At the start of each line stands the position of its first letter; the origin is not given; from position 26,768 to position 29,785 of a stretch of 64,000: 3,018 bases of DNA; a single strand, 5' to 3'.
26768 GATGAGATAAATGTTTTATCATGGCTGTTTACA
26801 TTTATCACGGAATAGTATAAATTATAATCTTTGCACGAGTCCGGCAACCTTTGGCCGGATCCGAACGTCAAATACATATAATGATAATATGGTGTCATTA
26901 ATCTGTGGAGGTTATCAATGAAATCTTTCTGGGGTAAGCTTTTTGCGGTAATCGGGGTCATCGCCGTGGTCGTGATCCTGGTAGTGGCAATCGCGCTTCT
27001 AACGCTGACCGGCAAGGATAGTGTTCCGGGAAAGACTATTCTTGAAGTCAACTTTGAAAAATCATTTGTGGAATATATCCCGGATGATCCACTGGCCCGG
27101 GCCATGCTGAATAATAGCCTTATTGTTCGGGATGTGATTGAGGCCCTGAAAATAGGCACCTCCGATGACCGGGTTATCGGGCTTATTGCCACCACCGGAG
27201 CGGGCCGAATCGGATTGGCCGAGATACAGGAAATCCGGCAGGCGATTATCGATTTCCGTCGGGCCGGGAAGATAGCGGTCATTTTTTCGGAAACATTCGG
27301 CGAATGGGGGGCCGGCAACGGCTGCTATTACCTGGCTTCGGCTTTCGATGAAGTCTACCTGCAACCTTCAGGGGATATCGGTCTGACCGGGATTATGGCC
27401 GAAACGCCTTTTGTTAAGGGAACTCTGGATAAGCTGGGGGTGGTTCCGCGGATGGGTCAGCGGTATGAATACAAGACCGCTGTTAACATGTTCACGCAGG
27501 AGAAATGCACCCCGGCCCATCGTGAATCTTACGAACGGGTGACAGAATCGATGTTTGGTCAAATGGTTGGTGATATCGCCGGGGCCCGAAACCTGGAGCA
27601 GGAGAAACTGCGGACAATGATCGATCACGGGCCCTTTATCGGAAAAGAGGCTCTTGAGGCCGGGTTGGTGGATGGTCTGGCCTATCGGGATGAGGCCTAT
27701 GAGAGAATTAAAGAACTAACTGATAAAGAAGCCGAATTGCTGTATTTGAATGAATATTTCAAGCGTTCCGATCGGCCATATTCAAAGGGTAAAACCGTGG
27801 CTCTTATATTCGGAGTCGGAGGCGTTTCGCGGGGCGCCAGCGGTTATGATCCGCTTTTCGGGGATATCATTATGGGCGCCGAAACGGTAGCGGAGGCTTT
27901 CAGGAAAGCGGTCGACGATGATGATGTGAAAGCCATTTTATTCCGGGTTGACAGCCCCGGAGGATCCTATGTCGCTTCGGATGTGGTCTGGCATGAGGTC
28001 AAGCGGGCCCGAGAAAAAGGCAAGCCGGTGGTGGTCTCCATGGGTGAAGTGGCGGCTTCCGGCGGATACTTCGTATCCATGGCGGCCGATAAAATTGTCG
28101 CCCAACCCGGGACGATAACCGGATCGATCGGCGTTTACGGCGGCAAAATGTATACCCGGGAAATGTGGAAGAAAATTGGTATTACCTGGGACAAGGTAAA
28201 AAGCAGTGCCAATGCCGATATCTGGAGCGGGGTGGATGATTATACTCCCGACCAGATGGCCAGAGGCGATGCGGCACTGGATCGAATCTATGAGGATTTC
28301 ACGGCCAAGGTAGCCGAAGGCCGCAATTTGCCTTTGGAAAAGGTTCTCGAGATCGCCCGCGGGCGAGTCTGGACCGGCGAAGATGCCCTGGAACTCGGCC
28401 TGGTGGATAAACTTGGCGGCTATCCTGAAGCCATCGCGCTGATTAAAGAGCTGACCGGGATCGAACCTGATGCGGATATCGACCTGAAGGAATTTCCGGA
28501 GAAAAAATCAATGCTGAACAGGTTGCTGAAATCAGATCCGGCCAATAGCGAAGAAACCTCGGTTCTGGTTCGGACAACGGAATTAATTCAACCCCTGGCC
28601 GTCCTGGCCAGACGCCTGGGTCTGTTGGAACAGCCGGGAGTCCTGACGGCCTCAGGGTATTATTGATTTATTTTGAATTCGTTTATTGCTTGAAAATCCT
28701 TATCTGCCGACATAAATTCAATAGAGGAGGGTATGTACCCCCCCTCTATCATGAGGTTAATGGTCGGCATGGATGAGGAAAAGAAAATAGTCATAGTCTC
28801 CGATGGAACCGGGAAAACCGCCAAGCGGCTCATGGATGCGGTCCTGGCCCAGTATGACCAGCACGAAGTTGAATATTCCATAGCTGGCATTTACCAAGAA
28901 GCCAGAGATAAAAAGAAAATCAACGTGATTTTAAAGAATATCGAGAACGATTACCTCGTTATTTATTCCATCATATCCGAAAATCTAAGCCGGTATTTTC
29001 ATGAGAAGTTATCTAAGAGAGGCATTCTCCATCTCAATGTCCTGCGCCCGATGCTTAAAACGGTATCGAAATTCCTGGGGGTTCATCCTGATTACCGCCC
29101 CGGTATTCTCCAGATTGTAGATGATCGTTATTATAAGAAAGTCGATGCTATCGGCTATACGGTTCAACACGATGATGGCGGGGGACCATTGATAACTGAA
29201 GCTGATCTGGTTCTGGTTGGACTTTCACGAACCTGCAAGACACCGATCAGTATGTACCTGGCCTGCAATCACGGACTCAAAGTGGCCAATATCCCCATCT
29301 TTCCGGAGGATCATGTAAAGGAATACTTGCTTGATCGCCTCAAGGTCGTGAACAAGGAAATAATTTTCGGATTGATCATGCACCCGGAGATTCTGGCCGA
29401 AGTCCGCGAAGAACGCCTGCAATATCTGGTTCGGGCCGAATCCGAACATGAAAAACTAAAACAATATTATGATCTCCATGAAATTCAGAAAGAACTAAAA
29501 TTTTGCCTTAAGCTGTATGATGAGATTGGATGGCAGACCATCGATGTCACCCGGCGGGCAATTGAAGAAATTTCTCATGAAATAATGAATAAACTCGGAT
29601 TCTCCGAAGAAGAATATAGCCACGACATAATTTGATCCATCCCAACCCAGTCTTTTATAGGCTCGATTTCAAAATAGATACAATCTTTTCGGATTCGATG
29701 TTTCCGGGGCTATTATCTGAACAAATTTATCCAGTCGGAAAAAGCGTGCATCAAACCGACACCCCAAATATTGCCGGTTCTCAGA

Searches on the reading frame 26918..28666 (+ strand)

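Call 16: search_protein_families(library=pfam, proteins=[window:26918-28666:+], max_evalue=0.001)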
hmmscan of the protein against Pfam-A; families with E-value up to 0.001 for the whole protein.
window:26918-28666:+ (582 aa): 4 families
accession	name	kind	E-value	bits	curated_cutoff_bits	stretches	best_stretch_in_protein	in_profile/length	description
PF01343.23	Peptidase_S49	-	9.8e-75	250.1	24.9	2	364-515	2-153/154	Peptidase family S49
PF25145.1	NfeD1b_N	-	2.6e-06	27.6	40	1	327-407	22-98/189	NfeD1b, N-terminal domain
PF00574.28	CLP_protease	-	2.4e-05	24.7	20.2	0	334-392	43-98/182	Clp protease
PF01972.22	SDH_protease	-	0.00037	20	31.3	0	319-404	76-155/286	ClpP-like SDH-type serine proteinase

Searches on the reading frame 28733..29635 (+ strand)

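Call 16: search_protein_families(library=pfam, proteins=[window:28733-29635:+], max_evalue=0.001)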
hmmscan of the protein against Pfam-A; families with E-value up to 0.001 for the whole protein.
window:28733-29635:+ (300 aa): 1 family
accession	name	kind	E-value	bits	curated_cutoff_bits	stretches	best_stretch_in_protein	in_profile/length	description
PF03618.20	Kinase-PPPase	-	2.1e-70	237.7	23.5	1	19-285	1-256/256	Kinase/pyrophosphorylase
